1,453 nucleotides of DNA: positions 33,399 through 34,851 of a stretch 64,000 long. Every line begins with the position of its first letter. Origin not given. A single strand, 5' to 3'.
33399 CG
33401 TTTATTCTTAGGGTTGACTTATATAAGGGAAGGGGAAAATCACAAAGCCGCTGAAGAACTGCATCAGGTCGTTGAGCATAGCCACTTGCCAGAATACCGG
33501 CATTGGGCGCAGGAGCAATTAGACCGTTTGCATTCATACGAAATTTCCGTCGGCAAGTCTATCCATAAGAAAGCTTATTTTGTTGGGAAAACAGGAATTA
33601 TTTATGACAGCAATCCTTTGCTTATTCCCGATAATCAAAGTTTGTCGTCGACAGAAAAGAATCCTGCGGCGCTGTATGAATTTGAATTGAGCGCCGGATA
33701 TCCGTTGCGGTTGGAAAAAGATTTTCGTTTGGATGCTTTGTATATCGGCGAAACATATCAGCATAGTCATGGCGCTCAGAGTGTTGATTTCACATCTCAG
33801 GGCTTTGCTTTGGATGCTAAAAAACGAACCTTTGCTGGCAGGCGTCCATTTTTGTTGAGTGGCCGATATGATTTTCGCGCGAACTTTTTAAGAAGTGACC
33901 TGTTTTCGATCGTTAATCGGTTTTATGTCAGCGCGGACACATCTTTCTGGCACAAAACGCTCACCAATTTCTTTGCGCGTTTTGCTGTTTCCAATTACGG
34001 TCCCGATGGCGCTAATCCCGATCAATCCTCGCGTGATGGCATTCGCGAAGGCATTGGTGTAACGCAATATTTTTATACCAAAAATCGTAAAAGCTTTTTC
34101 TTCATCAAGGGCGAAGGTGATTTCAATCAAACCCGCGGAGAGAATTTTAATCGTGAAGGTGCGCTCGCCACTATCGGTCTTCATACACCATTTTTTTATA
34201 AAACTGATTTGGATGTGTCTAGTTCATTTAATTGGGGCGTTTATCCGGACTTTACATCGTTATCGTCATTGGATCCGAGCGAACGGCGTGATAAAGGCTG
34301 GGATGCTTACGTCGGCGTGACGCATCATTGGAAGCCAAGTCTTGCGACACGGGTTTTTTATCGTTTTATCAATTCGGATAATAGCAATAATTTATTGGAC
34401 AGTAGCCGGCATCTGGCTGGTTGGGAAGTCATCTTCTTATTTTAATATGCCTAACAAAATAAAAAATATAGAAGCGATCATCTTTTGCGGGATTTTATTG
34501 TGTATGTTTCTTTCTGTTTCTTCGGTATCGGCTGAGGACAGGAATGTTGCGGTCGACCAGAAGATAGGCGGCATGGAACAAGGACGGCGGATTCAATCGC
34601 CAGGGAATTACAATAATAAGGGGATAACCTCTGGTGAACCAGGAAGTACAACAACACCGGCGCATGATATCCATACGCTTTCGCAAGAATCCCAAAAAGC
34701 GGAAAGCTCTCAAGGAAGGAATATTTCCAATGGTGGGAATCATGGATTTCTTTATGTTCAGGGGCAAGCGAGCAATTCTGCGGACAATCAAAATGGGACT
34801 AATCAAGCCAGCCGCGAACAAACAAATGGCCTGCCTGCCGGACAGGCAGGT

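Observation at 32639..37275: Candidate dedicated surface-protein export pair: TPR + beta-barrel OMP (Slam/DUF560-like architecture) overlapping a giant tandem-repeat Ser/Thr/Gly-rich secreted protein, downstream of an ArsR regulator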

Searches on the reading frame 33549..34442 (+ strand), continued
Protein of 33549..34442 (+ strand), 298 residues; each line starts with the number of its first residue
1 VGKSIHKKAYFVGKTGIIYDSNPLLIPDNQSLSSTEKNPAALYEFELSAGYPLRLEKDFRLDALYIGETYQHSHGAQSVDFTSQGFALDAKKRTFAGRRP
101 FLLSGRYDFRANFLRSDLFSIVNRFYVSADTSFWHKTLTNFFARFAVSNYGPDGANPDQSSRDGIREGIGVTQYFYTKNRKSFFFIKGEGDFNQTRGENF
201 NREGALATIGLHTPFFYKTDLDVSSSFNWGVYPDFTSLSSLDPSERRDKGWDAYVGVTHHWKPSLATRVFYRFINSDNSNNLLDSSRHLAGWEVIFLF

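Call 67: find_encoding_contigs(protein=P0145, flank=4000, max_places=2)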
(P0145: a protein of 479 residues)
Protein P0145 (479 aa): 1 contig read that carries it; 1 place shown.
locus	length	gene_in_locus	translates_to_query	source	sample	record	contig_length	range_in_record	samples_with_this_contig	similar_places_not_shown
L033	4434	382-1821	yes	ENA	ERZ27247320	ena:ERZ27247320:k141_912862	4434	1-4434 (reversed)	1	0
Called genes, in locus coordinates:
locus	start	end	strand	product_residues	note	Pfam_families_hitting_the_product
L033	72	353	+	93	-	-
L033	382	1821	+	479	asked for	PF00515:TPR_1 (faint), PF07719:TPR_2 (faint), PF13371:TPR_9 (faint), PF13432:TPR_16 (faint)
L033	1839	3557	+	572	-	PF05226:CHASE2, PF00990:GGDEF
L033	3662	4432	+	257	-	?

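Call 68: find_encoding_contigs(protein=P0153, flank=4000, max_places=2)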
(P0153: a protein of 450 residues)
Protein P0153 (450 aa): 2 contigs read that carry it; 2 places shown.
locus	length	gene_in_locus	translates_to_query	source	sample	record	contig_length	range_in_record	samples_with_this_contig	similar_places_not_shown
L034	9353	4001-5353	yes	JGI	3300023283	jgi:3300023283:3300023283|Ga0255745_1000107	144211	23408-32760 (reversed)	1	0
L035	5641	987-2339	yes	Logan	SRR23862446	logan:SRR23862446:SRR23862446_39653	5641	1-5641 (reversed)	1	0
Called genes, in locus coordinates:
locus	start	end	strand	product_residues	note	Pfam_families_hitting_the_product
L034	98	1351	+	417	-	PF00069:Pkinase, PF01636:APH (faint), PF07714:PK_Tyr_Ser-Thr, PF03109:ABC1 (weak)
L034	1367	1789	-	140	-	PF00571:CBS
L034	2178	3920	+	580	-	PF08240:ADH_N, PF00107:ADH_zinc_N, PF13602:ADH_zinc_N_2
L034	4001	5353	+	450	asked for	PF13428:TPR_14 (faint), PF00515:TPR_1 (faint), PF07719:TPR_2 (faint), PF12895:ANAPC3 (faint), PF13371:TPR_9 (weak), PF13414:TPR_11 (weak), PF13432:TPR_16, PF14559:TPR_19, +4 more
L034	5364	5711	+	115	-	-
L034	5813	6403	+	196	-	PF04542:Sigma70_r2, PF08281:Sigma70_r4_2, PF04545:Sigma70_r4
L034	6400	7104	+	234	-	-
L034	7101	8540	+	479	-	PF00082:Peptidase_S8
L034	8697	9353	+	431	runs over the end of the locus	-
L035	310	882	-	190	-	PF00156:Pribosyltran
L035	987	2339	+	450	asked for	PF13428:TPR_14 (faint), PF00515:TPR_1 (faint), PF07719:TPR_2 (faint), PF12895:ANAPC3 (faint), PF13371:TPR_9 (weak), PF13414:TPR_11 (weak), PF13432:TPR_16, PF14559:TPR_19, +4 more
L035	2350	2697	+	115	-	-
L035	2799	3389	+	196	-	PF04542:Sigma70_r2, PF08281:Sigma70_r4_2, PF04545:Sigma70_r4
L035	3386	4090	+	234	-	-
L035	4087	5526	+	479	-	PF00082:Peptidase_S8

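Call 69: find_encoding_contigs(protein=P0206, flank=4000, max_places=2)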
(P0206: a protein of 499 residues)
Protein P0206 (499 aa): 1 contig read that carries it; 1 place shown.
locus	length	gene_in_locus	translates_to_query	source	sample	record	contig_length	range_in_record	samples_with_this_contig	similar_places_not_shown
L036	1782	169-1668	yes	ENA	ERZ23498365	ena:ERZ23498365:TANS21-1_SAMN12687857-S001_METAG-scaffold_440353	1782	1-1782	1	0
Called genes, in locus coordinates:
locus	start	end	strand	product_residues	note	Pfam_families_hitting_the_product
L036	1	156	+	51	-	?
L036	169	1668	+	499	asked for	PF13432:TPR_16 (weak), PF21033:RMD1-3 (weak), PF00515:TPR_1, PF07719:TPR_2 (weak), PF13414:TPR_11 (weak), PF13432:TPR_16 (weak), PF13414:TPR_11, PF04575:SlipAM (weak), +9 more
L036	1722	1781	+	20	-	?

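Call 76: find_homologous_proteins(query=P0206, max_evalue=0.00001)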
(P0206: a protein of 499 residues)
Query P0206 (499 aa): 162 proteins with E <= 0.00001 among 6929 candidates; the best 120 are listed.
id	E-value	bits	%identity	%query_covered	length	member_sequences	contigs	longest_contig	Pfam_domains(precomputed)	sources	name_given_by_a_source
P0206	0.0e+0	1150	100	100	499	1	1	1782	PF13431.13,PF13414.13,PF04575.20,PF13176.13,PF13428.13,PF14559.13,PF24575.2,PF00515.35,PF12895.14,PF13424.13,PF21033.5,PF13432.13,PF13181.13,PF07719.24,PF13174.13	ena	-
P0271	1.9e-199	682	60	99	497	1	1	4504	PF13431.13,PF13414.13,PF14559.13,PF24575.2,PF11059.15,PF00515.35,PF12895.14,PF13424.13,PF21033.5,PF13432.13,PF13181.13,PF07719.24,PF13174.13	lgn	-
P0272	5.6e-199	680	59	100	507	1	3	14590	PF13431.13,PF23914.2,PF13414.13,PF13176.13,PF13428.13,PF14559.13,PF24575.2,PF11059.15,PF00515.35,PF12895.14,PF13424.13,PF21033.5,PF13432.13,PF13181.13,PF07719.24,PF13174.13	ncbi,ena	-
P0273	1.1e-182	626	57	98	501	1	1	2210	PF13431.13,PF13414.13,PF14559.13,PF24575.2,PF11059.15,PF00515.35,PF12895.14,PF13424.13,PF21033.5,PF13432.13,PF07719.24,PF13174.13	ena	-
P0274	2.0e-182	626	57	99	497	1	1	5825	PF13431.13,PF13414.13,PF13428.13,PF14559.13,PF24575.2,PF11059.15,PF00515.35,PF12895.14,PF13424.13,PF21033.5,PF13432.13,PF13181.13,PF07719.24,PF13174.13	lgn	-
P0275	1.2e-181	623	56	100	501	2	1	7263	PF13431.13,PF13414.13,PF13176.13,PF13428.13,PF13374.13,PF14559.13,PF24575.2,PF13371.13,PF00515.35,PF12895.14,PF13424.13,PF21033.5,PF13432.13,PF13181.13,PF07719.24,PF13174.13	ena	-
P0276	2.7e-181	622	55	100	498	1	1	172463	PF13431.13,PF13414.13,PF13176.13,PF13428.13,PF14559.13,PF24575.2,PF11059.15,PF00515.35,PF12895.14,PF13424.13,PF21033.5,PF13432.13,PF13181.13,PF07719.24,PF13174.13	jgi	jgi:tetratricopeptide (TPR) repeat protein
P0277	6.5e-179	614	56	100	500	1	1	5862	PF25063.1,PF13431.13,PF23914.2,PF13414.13,PF21545.4,PF13176.13,PF13428.13,PF13374.13,PF14559.13,PF24575.2,PF13371.13,PF00515.35,PF12895.14,PF13424.13,PF21033.5,PF13432.13,PF13181.13,PF07719.24,PF13174.13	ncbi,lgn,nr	ncbi:MAG: tetratricopeptide repeat protein [Candidatus Ratteibacteria bacterium]|nr:tetratricopeptid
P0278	2.1e-177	609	55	100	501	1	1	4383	PF13431.13,PF13414.13,PF13176.13,PF13428.13,PF13374.13,PF14559.13,PF24575.2,PF13371.13,PF11059.15,PF00515.35,PF12895.14,PF13424.13,PF21033.5,PF13432.13,PF13181.13,PF07719.24,PF13174.13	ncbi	-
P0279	3.6e-172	592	53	98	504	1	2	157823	PF13431.13,PF23914.2,PF13414.13,PF13374.13,PF14559.13,PF24575.2,PF13371.13,PF11059.15,PF00515.35,PF12895.14,PF13424.13,PF21033.5,PF13432.13,PF13181.13,PF07719.24,PF13174.13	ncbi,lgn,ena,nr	ncbi:tetratricopeptide repeat protein [bacterium]|nr:tetratricopeptide repeat protein [bacterium]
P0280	5.2e-172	591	52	100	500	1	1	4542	PF13431.13,PF13414.13,PF13176.13,PF13428.13,PF14559.13,PF13371.13,PF11059.15,PF00515.35,PF12895.14,PF13424.13,PF21033.5,PF13432.13,PF13181.13,PF07719.24,PF13174.13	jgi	jgi:tetratricopeptide (TPR) repeat protein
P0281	5.7e-172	591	54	100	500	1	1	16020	PF13431.13,PF13414.13,PF13176.13,PF13428.13,PF14559.13,PF24575.2,PF13371.13,PF11059.15,PF00515.35,PF12895.14,PF13424.13,PF21033.5,PF13432.13,PF13181.13,PF07719.24,PF13174.13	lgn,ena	-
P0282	1.3e-171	590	53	100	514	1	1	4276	PF13431.13,PF13414.13,PF13176.13,PF13428.13,PF14559.13,PF24575.2,PF13371.13,PF00515.35,PF12895.14,PF13424.13,PF21033.5,PF13432.13,PF13181.13,PF07719.24,PF13174.13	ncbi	-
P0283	1.1e-167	577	56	94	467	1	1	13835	PF13431.13,PF13414.13,PF13176.13,PF13428.13,PF14559.13,PF13371.13,PF11059.15,PF00515.35,PF12895.14,PF13424.13,PF21033.5,PF13432.13,PF13181.13,PF07719.24,PF13174.13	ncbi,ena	-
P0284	1.4e-167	577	53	100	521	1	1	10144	PF13431.13,PF13414.13,PF13176.13,PF13428.13,PF13374.13,PF14559.13,PF24575.2,PF13371.13,PF11059.15,PF00515.35,PF12895.14,PF13424.13,PF21033.5,PF13432.13,PF13181.13,PF07719.24,PF13174.13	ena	-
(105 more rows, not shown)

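Call 79: find_encoding_contigs(protein=P0157, flank=2500, max_places=2)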
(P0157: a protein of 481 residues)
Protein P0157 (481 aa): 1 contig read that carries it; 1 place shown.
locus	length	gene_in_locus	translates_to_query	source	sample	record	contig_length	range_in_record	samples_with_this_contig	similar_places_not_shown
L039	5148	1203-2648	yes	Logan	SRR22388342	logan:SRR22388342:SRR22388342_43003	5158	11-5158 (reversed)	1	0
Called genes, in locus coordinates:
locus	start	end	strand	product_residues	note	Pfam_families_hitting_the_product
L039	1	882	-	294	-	?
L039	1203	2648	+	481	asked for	PF25062:ARM_TT21_N (faint), PF12895:ANAPC3 (faint), PF13428:TPR_14 (faint), PF13432:TPR_16 (weak), PF14559:TPR_19 (faint), PF07719:TPR_2 (weak), PF00515:TPR_1 (weak), PF13414:TPR_11 (weak)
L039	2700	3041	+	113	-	-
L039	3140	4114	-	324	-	PF00158:Sigma54_activat, PF14532:Sigma54_activ_2, PF07724:AAA_2 (weak), PF07728:AAA_5 (weak), PF25601:AAA_lid_14, PF02954:HTH_8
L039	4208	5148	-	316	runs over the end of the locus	?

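Call 80: find_encoding_contigs(protein=P0160, flank=2500, max_places=2)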
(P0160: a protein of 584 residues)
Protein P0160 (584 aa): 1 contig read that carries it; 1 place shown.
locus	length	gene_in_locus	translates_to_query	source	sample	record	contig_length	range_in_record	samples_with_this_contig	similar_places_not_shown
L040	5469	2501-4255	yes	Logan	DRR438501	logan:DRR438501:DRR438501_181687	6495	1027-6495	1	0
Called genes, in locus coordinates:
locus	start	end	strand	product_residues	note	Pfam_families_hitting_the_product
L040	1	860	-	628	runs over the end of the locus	?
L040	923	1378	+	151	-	-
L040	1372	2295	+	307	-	-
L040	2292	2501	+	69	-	-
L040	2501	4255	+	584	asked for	PF00515:TPR_1 (faint), PF07719:TPR_2 (faint), PF13174:TPR_6 (faint), PF13371:TPR_9 (faint), PF13428:TPR_14 (faint), PF14559:TPR_19 (weak), PF13432:TPR_16 (weak), PF14559:TPR_19, +6 more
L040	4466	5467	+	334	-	?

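Call 81: find_encoding_contigs(protein=P0179, flank=2500, max_places=2)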
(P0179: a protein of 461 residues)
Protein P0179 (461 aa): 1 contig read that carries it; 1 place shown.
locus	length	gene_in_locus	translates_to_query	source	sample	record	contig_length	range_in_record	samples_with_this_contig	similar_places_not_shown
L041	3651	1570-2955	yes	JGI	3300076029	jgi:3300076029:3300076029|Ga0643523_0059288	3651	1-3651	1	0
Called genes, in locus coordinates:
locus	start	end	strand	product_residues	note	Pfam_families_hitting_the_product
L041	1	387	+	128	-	?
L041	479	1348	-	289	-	-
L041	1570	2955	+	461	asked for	PF13424:TPR_12 (faint), PF13428:TPR_14 (faint), PF13432:TPR_16 (weak), PF23914:TPR_CcmH_CycH (faint), PF00515:TPR_1 (faint), PF07719:TPR_2 (faint), PF13181:TPR_8 (faint), PF14559:TPR_19 (weak)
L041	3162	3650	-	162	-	?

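Call 82: find_encoding_contigs(protein=P0198, flank=2500, max_places=2)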
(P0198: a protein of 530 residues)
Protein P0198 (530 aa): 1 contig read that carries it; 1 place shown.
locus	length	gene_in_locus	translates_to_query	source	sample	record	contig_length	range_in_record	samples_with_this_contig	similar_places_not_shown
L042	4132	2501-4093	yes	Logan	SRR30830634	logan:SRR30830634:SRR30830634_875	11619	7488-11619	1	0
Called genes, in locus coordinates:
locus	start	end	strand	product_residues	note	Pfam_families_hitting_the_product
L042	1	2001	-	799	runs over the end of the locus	PF07715:Plug, PF00593:TonB_dep_Rec_b-barrel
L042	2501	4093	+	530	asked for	PF13432:TPR_16 (faint), PF14559:TPR_19 (faint)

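Call 90: search_protein_families(library=pfam, proteins=[P0154, P0161, P0162, P0163, P0167, P0169, P0170, P0172, P0175, P0176], max_evalue=1e-9)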
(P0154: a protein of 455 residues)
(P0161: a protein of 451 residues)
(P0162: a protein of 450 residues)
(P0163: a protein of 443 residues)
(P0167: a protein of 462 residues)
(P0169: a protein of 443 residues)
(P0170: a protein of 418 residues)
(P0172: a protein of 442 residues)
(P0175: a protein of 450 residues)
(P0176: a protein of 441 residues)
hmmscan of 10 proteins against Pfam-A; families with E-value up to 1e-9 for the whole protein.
P0154 (455 aa): 3 families
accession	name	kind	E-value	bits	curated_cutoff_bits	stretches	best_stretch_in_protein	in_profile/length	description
PF07719.23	TPR_2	-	7.8e-13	47.9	27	0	80-110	3-33/34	Tetratricopeptide repeat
PF14559.12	TPR_19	-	3.3e-12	47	25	0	54-116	1-63/68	Tetratricopeptide repeat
PF13432.12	TPR_16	-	6.7e-12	46.1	32.7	1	54-112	7-65/65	Tetratricopeptide repeat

P0161 (451 aa): 2 families
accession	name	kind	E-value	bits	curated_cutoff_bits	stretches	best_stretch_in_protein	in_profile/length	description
PF14559.12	TPR_19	-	5e-11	43.2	25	0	85-142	5-62/68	Tetratricopeptide repeat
PF07719.23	TPR_2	-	6.1e-10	38.9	27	0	72-104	2-34/34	Tetratricopeptide repeat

P0162 (450 aa): 0 families

P0163 (443 aa): 7 families
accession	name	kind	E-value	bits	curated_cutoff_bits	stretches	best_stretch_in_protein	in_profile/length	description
PF07719.23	TPR_2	-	2.5e-19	68.2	27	0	66-97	3-34/34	Tetratricopeptide repeat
PF00515.34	TPR_1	-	6.2e-18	64.2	27.8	0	69-97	6-34/34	Tetratricopeptide repeat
PF13414.12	TPR_11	-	1.7e-15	56.9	26.8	1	73-111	3-41/42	TPR repeat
PF14559.12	TPR_19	-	8.1e-13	48.9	25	0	77-124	4-51/68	Tetratricopeptide repeat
PF13181.12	TPR_8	-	1.4e-12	47.1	25.7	0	70-97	7-34/34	Tetratricopeptide repeat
PF13431.12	TPR_17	-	1.9e-12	46.8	24.4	0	87-119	2-34/34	Tetratricopeptide repeat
PF13432.12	TPR_16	-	4.3e-11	43.5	32.7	0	74-130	7-63/65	Tetratricopeptide repeat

P0167 (462 aa): 3 families
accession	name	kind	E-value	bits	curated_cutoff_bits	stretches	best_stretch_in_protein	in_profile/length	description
PF13432.12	TPR_16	-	6.2e-13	49.4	32.7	0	91-152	4-65/65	Tetratricopeptide repeat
PF14559.12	TPR_19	-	1.1e-11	45.3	25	0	98-154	5-61/68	Tetratricopeptide repeat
PF07719.23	TPR_2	-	8.7e-11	41.5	27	0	86-117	3-34/34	Tetratricopeptide repeat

P0169 (443 aa): 1 family
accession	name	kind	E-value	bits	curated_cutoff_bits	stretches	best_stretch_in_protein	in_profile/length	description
PF14559.12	TPR_19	-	8.5e-10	39.3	25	0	80-135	5-61/68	Tetratricopeptide repeat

P0170 (418 aa): 4 families
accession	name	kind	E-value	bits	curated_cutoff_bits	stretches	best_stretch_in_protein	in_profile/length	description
PF13432.12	TPR_16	-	2e-16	60.5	32.7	1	47-109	3-65/65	Tetratricopeptide repeat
PF07719.23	TPR_2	-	3.8e-13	48.9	27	0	43-73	3-33/34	Tetratricopeptide repeat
PF13428.12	TPR_14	-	2e-10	40.7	23.5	0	44-82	4-42/44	Tetratricopeptide repeat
PF00515.34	TPR_1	-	5.6e-10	39.1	27.8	0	44-73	4-33/34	Tetratricopeptide repeat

P0172 (442 aa): 1 family
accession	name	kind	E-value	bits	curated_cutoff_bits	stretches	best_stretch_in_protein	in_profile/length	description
PF13432.12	TPR_16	-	6.6e-10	39.7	32.7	0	46-102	7-63/65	Tetratricopeptide repeat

P0175 (450 aa): 4 families
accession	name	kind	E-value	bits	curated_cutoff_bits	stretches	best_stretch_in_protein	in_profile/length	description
PF13432.12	TPR_16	-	5.2e-15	56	32.7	1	50-108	6-64/65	Tetratricopeptide repeat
PF07719.23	TPR_2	-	2e-13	49.7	27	0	76-108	2-34/34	Tetratricopeptide repeat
PF13428.12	TPR_14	-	5.6e-11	42.4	23.5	0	78-116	4-42/44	Tetratricopeptide repeat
PF14559.12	TPR_19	-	9.1e-11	42.4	25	0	89-144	5-60/68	Tetratricopeptide repeat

P0176 (441 aa): 4 families
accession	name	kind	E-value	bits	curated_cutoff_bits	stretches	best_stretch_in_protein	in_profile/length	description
PF13432.12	TPR_16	-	1.3e-13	51.6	32.7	0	41-100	6-65/65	Tetratricopeptide repeat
PF14559.12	TPR_19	-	1.5e-13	51.3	25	0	81-136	6-62/68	Tetratricopeptide repeat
PF07719.23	TPR_2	-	2.8e-11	43.1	27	0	67-99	2-34/34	Tetratricopeptide repeat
PF13428.12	TPR_14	-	1.3e-10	41.3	23.5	0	69-107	4-42/44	Tetratricopeptide repeat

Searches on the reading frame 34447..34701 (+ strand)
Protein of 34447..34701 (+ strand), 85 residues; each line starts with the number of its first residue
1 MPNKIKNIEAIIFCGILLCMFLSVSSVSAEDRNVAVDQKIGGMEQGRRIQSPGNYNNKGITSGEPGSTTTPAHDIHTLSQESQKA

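Call 93: find_related_loci(query=A6, collection=metagenome_contigs, flank=3000)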
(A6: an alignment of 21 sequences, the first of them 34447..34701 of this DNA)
Query A6 (85 aa) in metagenome_contigs; peptide patterns used: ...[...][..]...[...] (x = any residue, [..] = any of these).
158 stretches matched a pattern; 28 encode a relative of the query (tblastn E <= 1e-3); 28 distinct loci.
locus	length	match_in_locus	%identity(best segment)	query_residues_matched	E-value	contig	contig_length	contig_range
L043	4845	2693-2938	56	1-82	8e-29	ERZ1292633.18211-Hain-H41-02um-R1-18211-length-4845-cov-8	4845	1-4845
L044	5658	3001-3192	56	11-73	1e-17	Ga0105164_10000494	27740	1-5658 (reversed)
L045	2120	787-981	44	5-76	1e-13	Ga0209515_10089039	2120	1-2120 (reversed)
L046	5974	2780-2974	46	13-76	2e-13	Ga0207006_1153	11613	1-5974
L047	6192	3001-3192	45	6-76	8e-13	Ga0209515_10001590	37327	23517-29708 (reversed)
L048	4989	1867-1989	51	30-76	2e-12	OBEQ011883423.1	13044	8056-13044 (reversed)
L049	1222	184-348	48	1-55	9e-11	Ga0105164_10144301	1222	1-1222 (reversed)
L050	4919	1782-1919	51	8-54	3e-10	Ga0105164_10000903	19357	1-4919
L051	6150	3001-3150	42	6-57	4e-10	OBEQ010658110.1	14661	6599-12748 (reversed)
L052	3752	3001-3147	48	1-53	2e-9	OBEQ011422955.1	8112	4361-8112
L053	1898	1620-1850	38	6-74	5e-8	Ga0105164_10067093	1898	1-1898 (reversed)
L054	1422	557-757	36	11-76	8e-8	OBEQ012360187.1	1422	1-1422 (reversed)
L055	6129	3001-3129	43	14-55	8e-8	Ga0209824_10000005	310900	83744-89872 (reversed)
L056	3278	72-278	38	11-76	3e-7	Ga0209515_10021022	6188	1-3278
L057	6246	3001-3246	32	1-83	3e-7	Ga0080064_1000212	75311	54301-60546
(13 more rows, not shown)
